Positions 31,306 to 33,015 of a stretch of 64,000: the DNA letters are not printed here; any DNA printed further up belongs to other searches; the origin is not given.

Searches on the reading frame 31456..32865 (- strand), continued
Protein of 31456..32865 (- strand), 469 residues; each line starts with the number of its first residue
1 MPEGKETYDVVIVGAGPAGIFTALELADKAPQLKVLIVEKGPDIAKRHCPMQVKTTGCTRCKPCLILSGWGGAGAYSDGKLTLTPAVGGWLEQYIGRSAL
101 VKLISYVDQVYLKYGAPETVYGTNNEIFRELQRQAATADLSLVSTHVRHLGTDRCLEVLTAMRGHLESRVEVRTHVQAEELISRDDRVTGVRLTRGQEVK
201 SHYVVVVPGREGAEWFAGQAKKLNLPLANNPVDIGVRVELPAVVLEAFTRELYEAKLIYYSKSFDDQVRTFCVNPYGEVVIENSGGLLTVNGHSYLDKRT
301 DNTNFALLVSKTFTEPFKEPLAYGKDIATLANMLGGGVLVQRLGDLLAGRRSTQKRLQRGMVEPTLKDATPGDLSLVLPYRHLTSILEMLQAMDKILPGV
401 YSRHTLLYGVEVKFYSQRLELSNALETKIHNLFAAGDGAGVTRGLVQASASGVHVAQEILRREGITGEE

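Call 18: find_encoding_contigs(protein=P0001, flank=2000, max_places=3)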
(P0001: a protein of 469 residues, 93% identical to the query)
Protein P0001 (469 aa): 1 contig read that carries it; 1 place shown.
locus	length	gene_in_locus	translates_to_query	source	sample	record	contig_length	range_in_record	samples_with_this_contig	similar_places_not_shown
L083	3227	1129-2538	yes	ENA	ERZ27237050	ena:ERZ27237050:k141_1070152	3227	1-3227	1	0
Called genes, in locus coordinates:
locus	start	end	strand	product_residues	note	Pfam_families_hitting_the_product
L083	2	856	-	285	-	?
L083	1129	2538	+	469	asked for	PF00890:FAD_binding_2 (faint), PF01134:GIDA (faint), PF01266:DAO (weak), PF03486:HI0933_like (faint), PF05834:Lycopene_cycl (weak), PF07992:Pyr_redox_2 (weak), PF21688:FAD-depend_C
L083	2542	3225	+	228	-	?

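Call 19: find_encoding_contigs(protein=P0002, flank=2000, max_places=3)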
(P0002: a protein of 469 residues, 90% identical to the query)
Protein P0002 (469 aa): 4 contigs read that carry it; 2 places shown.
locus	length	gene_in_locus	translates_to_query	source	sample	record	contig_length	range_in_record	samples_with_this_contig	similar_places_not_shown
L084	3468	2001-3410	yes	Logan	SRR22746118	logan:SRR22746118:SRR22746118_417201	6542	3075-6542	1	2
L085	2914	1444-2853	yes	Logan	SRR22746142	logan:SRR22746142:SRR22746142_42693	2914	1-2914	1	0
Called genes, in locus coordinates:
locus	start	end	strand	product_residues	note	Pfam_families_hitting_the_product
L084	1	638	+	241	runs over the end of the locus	PF02525:Flavodoxin_2, PF03358:FMN_red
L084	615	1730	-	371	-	-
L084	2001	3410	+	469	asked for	PF00890:FAD_binding_2 (faint), PF01134:GIDA (faint), PF01266:DAO (weak), PF01946:Thi4 (weak), PF03486:HI0933_like (faint), PF05834:Lycopene_cycl (weak), PF07992:Pyr_redox_2 (weak), PF21688:FAD-depend_C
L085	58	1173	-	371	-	-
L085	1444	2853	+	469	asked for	PF00890:FAD_binding_2 (faint), PF01134:GIDA (faint), PF01266:DAO (weak), PF01946:Thi4 (weak), PF03486:HI0933_like (faint), PF05834:Lycopene_cycl (weak), PF07992:Pyr_redox_2 (weak), PF21688:FAD-depend_C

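Call 20: find_encoding_contigs(protein=P0003, flank=2000, max_places=3)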
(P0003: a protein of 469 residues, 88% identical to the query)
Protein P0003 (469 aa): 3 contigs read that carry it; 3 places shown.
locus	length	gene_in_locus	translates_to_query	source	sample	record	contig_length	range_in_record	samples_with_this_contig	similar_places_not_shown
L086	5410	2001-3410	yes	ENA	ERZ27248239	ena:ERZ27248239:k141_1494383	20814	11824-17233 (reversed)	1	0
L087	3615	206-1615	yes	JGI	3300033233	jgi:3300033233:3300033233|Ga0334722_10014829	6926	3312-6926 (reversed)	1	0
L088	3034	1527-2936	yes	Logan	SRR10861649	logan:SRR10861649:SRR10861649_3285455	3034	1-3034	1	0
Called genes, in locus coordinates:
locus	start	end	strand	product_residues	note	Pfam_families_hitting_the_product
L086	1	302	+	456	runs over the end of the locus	PF13411:MerR_1, PF00583:Acetyltransf_1, PF13508:Acetyltransf_7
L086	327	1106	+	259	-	PF01209:Ubie_methyltran, PF13489:Methyltransf_23, PF08241:Methyltransf_11, PF08242:Methyltransf_12, PF13649:Methyltransf_25, PF13847:Methyltransf_31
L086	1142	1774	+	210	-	PF02525:Flavodoxin_2 (weak), PF03358:FMN_red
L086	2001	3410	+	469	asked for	PF00890:FAD_binding_2 (faint), PF01134:GIDA (faint), PF01266:DAO (weak), PF01946:Thi4 (weak), PF03486:HI0933_like (weak), PF05834:Lycopene_cycl (weak), PF13450:NAD_binding_8 (weak), PF21688:FAD-depend_C, +3 more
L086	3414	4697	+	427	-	PF00709:Adenylsucc_synt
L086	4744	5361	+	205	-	PF09335:VTT_dom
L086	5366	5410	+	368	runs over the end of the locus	PF13480:Acetyltransf_6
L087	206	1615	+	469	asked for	PF00890:FAD_binding_2 (faint), PF01134:GIDA (faint), PF01266:DAO (weak), PF01946:Thi4 (weak), PF03486:HI0933_like (weak), PF05834:Lycopene_cycl (weak), PF13450:NAD_binding_8 (weak), PF21688:FAD-depend_C, +3 more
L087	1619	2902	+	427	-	PF00709:Adenylsucc_synt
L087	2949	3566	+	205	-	PF09335:VTT_dom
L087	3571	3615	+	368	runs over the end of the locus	PF13480:Acetyltransf_6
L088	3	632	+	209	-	?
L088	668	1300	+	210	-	PF02525:Flavodoxin_2 (weak), PF03358:FMN_red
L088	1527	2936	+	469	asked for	PF00890:FAD_binding_2 (faint), PF01134:GIDA (faint), PF01266:DAO (weak), PF01946:Thi4 (weak), PF03486:HI0933_like (weak), PF05834:Lycopene_cycl (weak), PF13450:NAD_binding_8 (weak), PF21688:FAD-depend_C, +3 more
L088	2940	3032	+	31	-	?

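Call 21: find_encoding_contigs(protein=P0004, flank=2000, max_places=3)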
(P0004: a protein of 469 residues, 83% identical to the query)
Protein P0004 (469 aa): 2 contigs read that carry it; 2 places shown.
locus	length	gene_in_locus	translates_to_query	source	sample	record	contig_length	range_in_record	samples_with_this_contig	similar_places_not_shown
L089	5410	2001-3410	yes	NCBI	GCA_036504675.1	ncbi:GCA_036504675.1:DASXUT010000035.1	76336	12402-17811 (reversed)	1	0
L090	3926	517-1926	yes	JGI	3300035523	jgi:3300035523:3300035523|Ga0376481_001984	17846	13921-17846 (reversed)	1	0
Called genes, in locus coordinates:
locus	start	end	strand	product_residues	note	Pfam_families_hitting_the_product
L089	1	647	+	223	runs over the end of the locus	PF02525:Flavodoxin_2 (weak), PF03358:FMN_red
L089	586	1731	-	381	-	-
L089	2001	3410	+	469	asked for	PF00890:FAD_binding_2 (faint), PF01134:GIDA (faint), PF01266:DAO (weak), PF01946:Thi4 (weak), PF03486:HI0933_like (faint), PF05834:Lycopene_cycl (weak), PF07992:Pyr_redox_2 (faint), PF21688:FAD-depend_C, +1 more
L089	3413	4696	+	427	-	PF00709:Adenylsucc_synt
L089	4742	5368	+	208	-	PF09335:VTT_dom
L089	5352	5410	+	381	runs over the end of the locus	PF13480:Acetyltransf_6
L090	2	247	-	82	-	?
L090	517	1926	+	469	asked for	PF00890:FAD_binding_2 (faint), PF01134:GIDA (faint), PF01266:DAO (weak), PF01946:Thi4 (weak), PF03486:HI0933_like (faint), PF05834:Lycopene_cycl (weak), PF07992:Pyr_redox_2 (faint), PF21688:FAD-depend_C, +1 more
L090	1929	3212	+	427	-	PF00709:Adenylsucc_synt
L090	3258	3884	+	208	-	PF09335:VTT_dom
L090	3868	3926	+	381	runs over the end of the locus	PF13480:Acetyltransf_6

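Call 22: find_encoding_contigs(protein=P0005, flank=2000, max_places=3)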
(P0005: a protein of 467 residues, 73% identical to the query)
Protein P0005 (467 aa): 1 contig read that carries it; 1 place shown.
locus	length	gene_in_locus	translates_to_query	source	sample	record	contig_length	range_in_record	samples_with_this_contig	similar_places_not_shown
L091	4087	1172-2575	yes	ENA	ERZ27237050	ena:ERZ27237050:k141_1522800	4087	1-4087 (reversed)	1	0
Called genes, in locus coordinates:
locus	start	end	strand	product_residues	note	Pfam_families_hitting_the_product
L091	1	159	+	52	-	?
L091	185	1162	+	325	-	PF02525:Flavodoxin_2 (weak), PF03358:FMN_red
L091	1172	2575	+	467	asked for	PF00890:FAD_binding_2 (faint), PF01134:GIDA (faint), PF01266:DAO (faint), PF03486:HI0933_like (faint), PF07992:Pyr_redox_2 (faint), PF21688:FAD-depend_C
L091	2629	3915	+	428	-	PF00709:Adenylsucc_synt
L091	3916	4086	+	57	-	?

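Call 43: find_encoding_contigs(protein=P0007, flank=1500, max_places=2)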
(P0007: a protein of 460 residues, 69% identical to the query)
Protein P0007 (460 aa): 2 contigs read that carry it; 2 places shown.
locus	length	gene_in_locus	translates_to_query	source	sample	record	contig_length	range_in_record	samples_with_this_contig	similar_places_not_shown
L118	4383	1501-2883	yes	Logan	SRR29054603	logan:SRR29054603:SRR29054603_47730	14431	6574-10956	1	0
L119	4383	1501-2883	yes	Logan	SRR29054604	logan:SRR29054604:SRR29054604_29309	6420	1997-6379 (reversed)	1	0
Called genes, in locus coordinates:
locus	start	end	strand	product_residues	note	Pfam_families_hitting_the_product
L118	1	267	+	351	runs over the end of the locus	PF00704:Glyco_hydro_18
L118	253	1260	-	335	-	PF01522:Polysacc_deac_1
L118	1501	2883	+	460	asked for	PF00890:FAD_binding_2 (faint), PF01134:GIDA (faint), PF01266:DAO (faint), PF01946:Thi4 (faint), PF03486:HI0933_like (faint), PF05834:Lycopene_cycl (weak), PF07992:Pyr_redox_2 (faint), PF21688:FAD-depend_C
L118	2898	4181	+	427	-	PF00709:Adenylsucc_synt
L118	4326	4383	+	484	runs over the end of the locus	PF07730:HisKA_3, PF13581:HATPase_c_2, PF02518:HATPase_c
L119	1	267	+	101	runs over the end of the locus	?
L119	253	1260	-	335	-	PF01522:Polysacc_deac_1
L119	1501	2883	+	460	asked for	PF00890:FAD_binding_2 (faint), PF01134:GIDA (faint), PF01266:DAO (faint), PF01946:Thi4 (faint), PF03486:HI0933_like (faint), PF05834:Lycopene_cycl (weak), PF07992:Pyr_redox_2 (faint), PF21688:FAD-depend_C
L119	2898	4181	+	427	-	PF00709:Adenylsucc_synt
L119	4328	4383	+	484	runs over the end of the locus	PF07730:HisKA_3, PF13581:HATPase_c_2, PF02518:HATPase_c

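Call 44: find_encoding_contigs(protein=P0008, flank=1500, max_places=2)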
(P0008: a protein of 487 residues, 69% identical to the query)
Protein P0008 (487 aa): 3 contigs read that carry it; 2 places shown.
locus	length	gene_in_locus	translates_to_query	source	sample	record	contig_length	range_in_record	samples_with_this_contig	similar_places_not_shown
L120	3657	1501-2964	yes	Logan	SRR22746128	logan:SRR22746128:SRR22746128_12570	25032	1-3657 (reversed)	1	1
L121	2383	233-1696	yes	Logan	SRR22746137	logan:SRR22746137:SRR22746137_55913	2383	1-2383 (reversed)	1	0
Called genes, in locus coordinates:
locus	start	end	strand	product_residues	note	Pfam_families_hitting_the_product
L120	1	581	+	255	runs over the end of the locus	PF01209:Ubie_methyltran (weak), PF13489:Methyltransf_23, PF13847:Methyltransf_31, PF08241:Methyltransf_11, PF08242:Methyltransf_12, PF13649:Methyltransf_25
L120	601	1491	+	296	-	PF03358:FMN_red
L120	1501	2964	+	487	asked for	PF01134:GIDA (faint), PF01266:DAO (faint), PF07992:Pyr_redox_2 (faint), PF21688:FAD-depend_C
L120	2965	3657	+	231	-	?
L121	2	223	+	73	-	?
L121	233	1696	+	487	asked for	PF01134:GIDA (faint), PF01266:DAO (faint), PF07992:Pyr_redox_2 (faint), PF21688:FAD-depend_C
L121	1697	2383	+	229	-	?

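Call 45: find_encoding_contigs(protein=P0011, flank=1500, max_places=2)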
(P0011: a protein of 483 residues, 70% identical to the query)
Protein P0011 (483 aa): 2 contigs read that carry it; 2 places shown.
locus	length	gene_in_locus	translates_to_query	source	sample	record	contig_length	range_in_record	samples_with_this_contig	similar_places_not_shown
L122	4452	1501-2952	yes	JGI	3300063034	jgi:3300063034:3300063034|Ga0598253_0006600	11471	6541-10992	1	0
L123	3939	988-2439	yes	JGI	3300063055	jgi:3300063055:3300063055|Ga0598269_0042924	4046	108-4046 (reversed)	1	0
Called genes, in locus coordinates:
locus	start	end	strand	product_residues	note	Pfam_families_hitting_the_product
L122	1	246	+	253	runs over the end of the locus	PF01209:Ubie_methyltran (weak), PF13489:Methyltransf_23, PF13847:Methyltransf_31, PF08241:Methyltransf_11, PF08242:Methyltransf_12, PF13649:Methyltransf_25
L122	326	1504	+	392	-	PF02525:Flavodoxin_2, PF03358:FMN_red, PF13302:Acetyltransf_3, PF00583:Acetyltransf_1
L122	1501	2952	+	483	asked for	PF00890:FAD_binding_2 (faint), PF01134:GIDA (faint), PF01266:DAO (weak), PF01494:FAD_binding_3 (faint), PF01946:Thi4 (faint), PF03486:HI0933_like (weak), PF05834:Lycopene_cycl (faint), PF21688:FAD-depend_C, +1 more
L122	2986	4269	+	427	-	PF00709:Adenylsucc_synt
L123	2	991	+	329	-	?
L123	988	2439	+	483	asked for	PF00890:FAD_binding_2 (faint), PF01134:GIDA (faint), PF01266:DAO (weak), PF01494:FAD_binding_3 (faint), PF01946:Thi4 (faint), PF03486:HI0933_like (weak), PF05834:Lycopene_cycl (faint), PF21688:FAD-depend_C, +1 more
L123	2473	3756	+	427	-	PF00709:Adenylsucc_synt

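Call 46: find_encoding_contigs(protein=P0013, flank=1500, max_places=2)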
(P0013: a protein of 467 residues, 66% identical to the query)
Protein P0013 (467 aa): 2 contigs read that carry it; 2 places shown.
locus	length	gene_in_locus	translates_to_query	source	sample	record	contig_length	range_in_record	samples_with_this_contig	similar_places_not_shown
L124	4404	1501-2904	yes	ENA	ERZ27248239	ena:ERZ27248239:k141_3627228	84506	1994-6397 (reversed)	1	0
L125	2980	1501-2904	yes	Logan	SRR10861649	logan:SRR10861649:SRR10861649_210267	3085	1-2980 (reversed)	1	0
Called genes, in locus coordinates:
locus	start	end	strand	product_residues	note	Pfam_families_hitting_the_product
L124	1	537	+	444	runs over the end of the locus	PF00772:DnaB, PF13481:AAA_25, PF03796:DnaB_C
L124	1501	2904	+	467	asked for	PF00890:FAD_binding_2 (faint), PF01134:GIDA (faint), PF01266:DAO (weak), PF01494:FAD_binding_3 (faint), PF03486:HI0933_like (weak), PF05834:Lycopene_cycl (weak), PF07992:Pyr_redox_2 (faint), PF21688:FAD-depend_C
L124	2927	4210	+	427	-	PF00709:Adenylsucc_synt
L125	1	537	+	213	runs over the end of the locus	?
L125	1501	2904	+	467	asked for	PF00890:FAD_binding_2 (faint), PF01134:GIDA (faint), PF01266:DAO (weak), PF01494:FAD_binding_3 (faint), PF03486:HI0933_like (weak), PF05834:Lycopene_cycl (weak), PF07992:Pyr_redox_2 (faint), PF21688:FAD-depend_C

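Call 66: find_encoding_contigs(protein=P0020, flank=1500, max_places=1)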
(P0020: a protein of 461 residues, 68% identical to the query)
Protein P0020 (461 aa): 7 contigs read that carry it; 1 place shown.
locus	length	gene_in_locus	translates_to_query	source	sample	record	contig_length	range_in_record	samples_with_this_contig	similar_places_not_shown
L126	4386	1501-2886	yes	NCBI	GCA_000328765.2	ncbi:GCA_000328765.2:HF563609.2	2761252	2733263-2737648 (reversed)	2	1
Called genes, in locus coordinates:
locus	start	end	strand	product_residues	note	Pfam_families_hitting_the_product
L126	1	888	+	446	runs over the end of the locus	PF00772:DnaB, PF06745:ATPase (faint), PF03796:DnaB_C, PF13481:AAA_25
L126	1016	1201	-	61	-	-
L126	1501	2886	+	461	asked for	PF00890:FAD_binding_2 (faint), PF01134:GIDA (faint), PF01266:DAO (faint), PF03486:HI0933_like (faint), PF05834:Lycopene_cycl (weak), PF07992:Pyr_redox_2 (weak), PF13738:Pyr_redox_3 (faint), PF21688:FAD-depend_C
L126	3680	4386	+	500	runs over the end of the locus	PF01433:Peptidase_M1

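Call 67: find_encoding_contigs(protein=P0090, flank=1500, max_places=1)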
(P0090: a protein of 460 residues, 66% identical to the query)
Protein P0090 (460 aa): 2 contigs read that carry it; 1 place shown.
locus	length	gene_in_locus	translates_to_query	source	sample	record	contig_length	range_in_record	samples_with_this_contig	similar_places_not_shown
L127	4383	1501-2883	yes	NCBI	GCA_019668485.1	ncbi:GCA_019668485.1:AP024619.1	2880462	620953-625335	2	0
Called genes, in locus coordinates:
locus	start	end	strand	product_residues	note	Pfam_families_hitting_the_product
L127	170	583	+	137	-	-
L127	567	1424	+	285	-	PF01695:IstB_IS21, PF00308:Bac_DnaA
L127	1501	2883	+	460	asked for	PF00890:FAD_binding_2 (faint), PF01134:GIDA (faint), PF01266:DAO (faint), PF01494:FAD_binding_3 (faint), PF01946:Thi4 (weak), PF03486:HI0933_like (faint), PF07992:Pyr_redox_2 (weak), PF21688:FAD-depend_C, +2 more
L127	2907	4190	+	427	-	PF00709:Adenylsucc_synt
